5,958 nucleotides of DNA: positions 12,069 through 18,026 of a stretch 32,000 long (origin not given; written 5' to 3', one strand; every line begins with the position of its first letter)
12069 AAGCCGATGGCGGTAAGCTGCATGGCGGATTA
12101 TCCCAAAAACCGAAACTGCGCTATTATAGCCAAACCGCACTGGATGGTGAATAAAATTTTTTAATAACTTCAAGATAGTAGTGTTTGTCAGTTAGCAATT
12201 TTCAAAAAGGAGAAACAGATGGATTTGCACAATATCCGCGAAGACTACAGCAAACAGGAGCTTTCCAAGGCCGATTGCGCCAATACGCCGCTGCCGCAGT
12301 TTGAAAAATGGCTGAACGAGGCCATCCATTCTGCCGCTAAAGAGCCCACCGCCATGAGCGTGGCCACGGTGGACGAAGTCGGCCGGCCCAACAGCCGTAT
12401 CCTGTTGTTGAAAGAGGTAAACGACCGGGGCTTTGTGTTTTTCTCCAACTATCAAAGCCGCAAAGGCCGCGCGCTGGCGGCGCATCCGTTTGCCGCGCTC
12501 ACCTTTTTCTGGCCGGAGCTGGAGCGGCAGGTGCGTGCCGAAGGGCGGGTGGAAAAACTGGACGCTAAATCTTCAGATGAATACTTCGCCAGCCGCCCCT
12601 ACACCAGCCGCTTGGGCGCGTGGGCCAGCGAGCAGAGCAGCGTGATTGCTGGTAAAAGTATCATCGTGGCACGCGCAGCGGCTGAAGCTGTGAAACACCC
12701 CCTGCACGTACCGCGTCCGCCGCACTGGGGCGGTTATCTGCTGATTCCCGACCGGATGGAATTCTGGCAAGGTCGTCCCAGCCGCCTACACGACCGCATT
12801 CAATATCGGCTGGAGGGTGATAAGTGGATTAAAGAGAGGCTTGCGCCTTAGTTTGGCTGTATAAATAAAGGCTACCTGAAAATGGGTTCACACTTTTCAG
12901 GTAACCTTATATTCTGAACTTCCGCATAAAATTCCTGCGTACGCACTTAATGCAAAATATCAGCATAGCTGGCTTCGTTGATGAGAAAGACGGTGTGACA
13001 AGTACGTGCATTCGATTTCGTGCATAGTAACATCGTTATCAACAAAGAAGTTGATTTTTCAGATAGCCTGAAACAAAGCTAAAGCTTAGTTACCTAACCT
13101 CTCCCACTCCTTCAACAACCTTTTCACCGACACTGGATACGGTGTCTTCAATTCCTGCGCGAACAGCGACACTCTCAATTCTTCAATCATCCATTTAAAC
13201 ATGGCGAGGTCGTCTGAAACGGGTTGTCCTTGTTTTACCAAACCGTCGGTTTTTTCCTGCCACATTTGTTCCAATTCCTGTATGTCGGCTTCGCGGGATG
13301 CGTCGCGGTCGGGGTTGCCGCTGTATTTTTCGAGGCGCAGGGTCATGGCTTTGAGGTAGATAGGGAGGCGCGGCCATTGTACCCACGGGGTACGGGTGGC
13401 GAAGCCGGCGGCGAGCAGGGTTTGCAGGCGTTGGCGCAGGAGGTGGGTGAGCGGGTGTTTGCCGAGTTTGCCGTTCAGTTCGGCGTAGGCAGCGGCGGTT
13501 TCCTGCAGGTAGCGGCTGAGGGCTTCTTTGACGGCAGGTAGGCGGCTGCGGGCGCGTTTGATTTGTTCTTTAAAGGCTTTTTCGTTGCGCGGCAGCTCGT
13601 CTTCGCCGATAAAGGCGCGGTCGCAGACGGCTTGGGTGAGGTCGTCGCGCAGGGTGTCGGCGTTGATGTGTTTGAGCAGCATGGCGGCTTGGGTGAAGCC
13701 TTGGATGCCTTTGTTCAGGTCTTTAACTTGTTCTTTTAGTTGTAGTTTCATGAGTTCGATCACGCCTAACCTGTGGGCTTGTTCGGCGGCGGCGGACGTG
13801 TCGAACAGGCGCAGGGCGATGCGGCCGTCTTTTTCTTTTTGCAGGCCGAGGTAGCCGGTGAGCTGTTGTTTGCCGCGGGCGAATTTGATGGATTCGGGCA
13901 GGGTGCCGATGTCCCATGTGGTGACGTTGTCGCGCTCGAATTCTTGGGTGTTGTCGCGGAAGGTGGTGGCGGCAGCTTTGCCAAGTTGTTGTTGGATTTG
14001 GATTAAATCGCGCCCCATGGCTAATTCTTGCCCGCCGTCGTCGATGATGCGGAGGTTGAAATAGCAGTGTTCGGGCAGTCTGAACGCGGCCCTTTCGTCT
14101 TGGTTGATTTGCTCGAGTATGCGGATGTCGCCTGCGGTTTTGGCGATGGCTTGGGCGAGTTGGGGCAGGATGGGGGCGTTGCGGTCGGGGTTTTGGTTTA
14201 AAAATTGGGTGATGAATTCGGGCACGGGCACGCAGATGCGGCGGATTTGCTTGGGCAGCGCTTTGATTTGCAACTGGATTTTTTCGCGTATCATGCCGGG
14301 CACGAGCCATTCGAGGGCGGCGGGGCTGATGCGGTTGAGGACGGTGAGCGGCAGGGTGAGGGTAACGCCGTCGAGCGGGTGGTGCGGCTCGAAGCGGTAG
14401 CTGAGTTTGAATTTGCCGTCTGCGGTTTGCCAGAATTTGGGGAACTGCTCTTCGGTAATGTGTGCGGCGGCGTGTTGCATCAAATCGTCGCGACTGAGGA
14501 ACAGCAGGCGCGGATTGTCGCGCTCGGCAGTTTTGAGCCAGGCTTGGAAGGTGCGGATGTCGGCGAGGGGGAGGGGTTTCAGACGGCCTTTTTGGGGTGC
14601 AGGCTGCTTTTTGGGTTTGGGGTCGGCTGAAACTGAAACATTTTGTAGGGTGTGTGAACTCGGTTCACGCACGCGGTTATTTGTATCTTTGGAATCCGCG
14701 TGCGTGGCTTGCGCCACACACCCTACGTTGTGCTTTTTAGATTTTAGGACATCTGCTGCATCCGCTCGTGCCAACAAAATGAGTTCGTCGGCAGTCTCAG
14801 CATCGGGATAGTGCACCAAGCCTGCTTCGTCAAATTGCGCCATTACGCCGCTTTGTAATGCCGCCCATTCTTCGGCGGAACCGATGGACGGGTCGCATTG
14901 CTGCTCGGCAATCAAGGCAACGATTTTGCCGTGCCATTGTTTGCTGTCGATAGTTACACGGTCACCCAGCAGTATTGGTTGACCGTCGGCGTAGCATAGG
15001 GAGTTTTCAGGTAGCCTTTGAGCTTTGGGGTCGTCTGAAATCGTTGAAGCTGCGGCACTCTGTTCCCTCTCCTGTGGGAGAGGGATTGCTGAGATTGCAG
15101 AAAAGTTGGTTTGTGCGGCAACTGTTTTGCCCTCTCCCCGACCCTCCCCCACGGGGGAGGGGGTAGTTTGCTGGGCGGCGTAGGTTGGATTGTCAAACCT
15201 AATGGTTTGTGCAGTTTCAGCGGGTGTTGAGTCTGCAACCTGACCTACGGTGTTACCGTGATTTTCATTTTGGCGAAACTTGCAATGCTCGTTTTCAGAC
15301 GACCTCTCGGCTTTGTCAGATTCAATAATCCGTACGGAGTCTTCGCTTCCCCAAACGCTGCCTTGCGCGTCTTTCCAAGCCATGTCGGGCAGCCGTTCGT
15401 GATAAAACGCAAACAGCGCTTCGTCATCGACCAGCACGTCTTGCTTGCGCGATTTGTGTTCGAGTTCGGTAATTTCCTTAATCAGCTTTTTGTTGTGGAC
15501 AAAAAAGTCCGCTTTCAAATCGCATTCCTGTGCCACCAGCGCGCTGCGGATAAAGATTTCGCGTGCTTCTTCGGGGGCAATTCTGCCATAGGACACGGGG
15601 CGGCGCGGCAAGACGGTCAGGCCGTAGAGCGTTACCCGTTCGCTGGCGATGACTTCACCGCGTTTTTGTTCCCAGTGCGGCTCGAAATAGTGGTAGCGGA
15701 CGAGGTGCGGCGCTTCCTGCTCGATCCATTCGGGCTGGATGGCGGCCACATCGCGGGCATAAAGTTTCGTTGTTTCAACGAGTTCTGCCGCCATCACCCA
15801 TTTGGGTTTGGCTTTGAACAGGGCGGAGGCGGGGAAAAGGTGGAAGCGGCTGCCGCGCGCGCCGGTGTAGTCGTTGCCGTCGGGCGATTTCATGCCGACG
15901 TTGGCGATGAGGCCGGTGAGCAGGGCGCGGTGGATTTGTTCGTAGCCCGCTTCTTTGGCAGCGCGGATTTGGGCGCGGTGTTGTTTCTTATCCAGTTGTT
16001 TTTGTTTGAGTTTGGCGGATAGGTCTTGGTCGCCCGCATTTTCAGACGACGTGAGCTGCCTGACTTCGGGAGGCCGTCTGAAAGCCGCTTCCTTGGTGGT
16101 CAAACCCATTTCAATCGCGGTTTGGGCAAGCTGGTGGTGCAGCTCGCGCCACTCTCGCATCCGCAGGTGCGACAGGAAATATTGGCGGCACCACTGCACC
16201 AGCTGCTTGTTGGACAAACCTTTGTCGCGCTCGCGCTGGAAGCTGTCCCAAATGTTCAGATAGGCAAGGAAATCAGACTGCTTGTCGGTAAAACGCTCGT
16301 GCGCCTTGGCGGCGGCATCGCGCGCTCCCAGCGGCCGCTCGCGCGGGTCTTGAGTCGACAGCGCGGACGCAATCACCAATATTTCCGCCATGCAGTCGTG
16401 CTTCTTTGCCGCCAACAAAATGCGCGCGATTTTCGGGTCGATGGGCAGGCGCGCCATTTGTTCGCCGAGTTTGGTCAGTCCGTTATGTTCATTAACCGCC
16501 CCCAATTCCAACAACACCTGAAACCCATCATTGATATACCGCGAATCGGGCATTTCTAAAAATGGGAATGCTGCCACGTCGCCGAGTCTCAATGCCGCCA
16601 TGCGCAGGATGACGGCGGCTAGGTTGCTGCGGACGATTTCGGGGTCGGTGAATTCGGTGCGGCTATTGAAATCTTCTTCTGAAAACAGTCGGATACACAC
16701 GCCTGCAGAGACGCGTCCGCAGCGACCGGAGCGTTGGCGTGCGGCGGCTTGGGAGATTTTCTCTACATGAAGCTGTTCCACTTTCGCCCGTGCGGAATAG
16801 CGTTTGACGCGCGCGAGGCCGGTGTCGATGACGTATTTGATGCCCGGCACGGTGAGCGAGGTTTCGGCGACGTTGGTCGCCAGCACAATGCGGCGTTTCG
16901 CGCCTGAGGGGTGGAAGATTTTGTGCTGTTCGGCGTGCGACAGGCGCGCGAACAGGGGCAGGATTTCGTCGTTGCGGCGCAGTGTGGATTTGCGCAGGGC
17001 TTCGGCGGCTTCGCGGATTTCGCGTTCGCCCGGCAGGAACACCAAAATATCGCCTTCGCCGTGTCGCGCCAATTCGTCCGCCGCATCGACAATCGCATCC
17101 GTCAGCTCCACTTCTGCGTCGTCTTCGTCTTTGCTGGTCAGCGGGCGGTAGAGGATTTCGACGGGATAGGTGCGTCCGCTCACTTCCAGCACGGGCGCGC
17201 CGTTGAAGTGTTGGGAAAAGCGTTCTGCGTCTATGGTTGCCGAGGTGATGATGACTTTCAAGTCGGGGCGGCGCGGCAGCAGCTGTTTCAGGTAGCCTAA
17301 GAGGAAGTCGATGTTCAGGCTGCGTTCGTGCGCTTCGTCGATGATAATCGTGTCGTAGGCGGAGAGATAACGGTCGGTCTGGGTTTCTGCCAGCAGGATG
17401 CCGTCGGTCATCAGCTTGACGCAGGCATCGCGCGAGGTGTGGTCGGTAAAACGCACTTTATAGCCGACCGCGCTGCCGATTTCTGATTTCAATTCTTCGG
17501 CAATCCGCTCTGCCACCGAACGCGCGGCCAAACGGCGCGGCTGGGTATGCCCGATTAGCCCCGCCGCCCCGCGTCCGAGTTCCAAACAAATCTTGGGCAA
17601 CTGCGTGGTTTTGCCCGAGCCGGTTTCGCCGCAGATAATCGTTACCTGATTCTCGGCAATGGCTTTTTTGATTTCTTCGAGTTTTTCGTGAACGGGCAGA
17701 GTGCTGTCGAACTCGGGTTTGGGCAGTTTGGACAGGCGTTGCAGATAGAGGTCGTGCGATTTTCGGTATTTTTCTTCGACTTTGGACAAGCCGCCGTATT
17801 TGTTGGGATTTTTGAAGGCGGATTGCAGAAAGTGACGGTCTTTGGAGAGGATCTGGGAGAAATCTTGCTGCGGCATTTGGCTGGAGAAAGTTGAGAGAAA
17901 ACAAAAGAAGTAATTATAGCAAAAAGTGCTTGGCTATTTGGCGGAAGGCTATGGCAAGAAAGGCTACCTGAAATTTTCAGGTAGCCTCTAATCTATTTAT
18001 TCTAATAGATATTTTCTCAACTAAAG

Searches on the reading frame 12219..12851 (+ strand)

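Call 49: search_protein_families(library=pfam, proteins=[window:12219-12851:+], max_evalue=0.001)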
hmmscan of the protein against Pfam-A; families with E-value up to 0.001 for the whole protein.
window:12219-12851:+ (210 aa): 3 families
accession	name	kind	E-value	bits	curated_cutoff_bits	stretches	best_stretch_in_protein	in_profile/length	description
PF01243.27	PNPOx_N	-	2.5e-27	96.1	28.1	1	33-154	2-114/120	Pyridoxamine 5'-phosphate oxidase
PF10590.14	PNP_phzG_C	-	2.4e-21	75.8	27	1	170-210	1-42/42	Pyridoxine 5'-phosphate oxidase C-terminal dimerisation region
PF12766.13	Pyridox_oxase_2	-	9.4e-06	26.6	26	1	27-112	3-97/100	Pyridoxamine 5'-phosphate oxidase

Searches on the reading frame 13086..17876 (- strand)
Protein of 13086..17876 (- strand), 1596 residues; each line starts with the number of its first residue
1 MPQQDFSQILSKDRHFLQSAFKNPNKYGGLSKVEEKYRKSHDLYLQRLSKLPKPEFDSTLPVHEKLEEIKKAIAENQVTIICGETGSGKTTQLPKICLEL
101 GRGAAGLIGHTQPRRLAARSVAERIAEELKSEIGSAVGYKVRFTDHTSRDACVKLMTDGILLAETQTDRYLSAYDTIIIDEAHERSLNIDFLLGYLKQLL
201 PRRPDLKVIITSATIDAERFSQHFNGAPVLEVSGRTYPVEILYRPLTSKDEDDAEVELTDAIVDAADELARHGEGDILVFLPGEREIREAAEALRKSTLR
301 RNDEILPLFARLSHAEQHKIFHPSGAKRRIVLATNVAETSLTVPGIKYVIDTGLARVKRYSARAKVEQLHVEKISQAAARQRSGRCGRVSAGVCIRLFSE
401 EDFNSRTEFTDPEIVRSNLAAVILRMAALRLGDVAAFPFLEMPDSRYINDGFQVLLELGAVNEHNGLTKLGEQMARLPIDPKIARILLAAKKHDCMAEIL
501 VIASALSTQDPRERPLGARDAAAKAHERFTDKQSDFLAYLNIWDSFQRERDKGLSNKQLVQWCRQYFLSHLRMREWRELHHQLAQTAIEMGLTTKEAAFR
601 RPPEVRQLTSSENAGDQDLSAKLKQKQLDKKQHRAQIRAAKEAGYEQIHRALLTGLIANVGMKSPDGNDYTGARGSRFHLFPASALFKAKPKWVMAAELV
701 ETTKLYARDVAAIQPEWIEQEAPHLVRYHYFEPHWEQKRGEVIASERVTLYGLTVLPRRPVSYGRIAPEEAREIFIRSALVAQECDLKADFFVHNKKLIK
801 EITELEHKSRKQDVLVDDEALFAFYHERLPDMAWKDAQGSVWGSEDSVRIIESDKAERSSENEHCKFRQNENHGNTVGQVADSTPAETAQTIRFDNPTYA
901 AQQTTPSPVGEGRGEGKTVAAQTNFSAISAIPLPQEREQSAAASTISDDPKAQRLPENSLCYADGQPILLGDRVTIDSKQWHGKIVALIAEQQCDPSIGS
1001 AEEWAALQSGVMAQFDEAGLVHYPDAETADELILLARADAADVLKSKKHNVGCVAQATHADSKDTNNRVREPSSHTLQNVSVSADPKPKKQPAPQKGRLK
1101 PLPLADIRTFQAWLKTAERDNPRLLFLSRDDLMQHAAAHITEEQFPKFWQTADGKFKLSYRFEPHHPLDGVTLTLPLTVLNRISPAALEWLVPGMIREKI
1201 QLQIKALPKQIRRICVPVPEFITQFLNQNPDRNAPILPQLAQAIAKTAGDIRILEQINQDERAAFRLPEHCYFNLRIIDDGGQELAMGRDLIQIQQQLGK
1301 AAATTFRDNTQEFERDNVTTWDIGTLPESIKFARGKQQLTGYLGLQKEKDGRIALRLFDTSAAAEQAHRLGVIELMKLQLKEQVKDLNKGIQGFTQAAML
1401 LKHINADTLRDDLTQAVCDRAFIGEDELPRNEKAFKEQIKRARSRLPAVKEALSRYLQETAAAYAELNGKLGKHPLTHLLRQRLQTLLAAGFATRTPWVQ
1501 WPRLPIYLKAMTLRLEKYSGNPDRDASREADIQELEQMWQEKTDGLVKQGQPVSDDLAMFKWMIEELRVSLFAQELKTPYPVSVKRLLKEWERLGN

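Call 49: search_protein_families(library=pfam, proteins=[window:13086-17876:-], max_evalue=0.001)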
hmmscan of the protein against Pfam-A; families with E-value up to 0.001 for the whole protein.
window:13086-17876:- (1596 aa): 9 families
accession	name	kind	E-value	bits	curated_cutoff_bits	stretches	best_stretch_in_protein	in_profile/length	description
PF11898.13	DUF3418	-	3.9e-183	610.7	25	2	1105-1592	97-581/582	Domain of unknown function (DUF3418)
PF07717.22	OB_NTP_bind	-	4.1e-20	72.2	29.5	1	648-724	1-82/83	Oligonucleotide/oligosaccharide-binding (OB)-fold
PF00271.37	Helicase_C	-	3.5e-11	43.8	23.5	1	268-389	9-109/110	Helicase conserved C-terminal domain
PF21010.2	HA2_C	-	3.4e-10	40.7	21.3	1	480-539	1-77/77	Helicase associated domain (HA2), ratchet-like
PF00270.35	DEAD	-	8.7e-08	32.5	26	1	71-216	9-161/167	DEAD/DEAH box helicase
PF13401.12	AAA_22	-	6.4e-06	26.9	27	1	76-207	5-117/130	AAA domain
PF13245.12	AAA_19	-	7.3e-05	23.4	25.1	1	71-186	6-103/134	AAA domain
PF04408.29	HA2_N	-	0.00011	22.6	21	1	455-479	5-29/29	Helicase associated domain (HA2), winged-helix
PF20720.3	nSTAND3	-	0.00065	19.9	27.2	0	64-100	5-41/155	Novel STAND NTPase 3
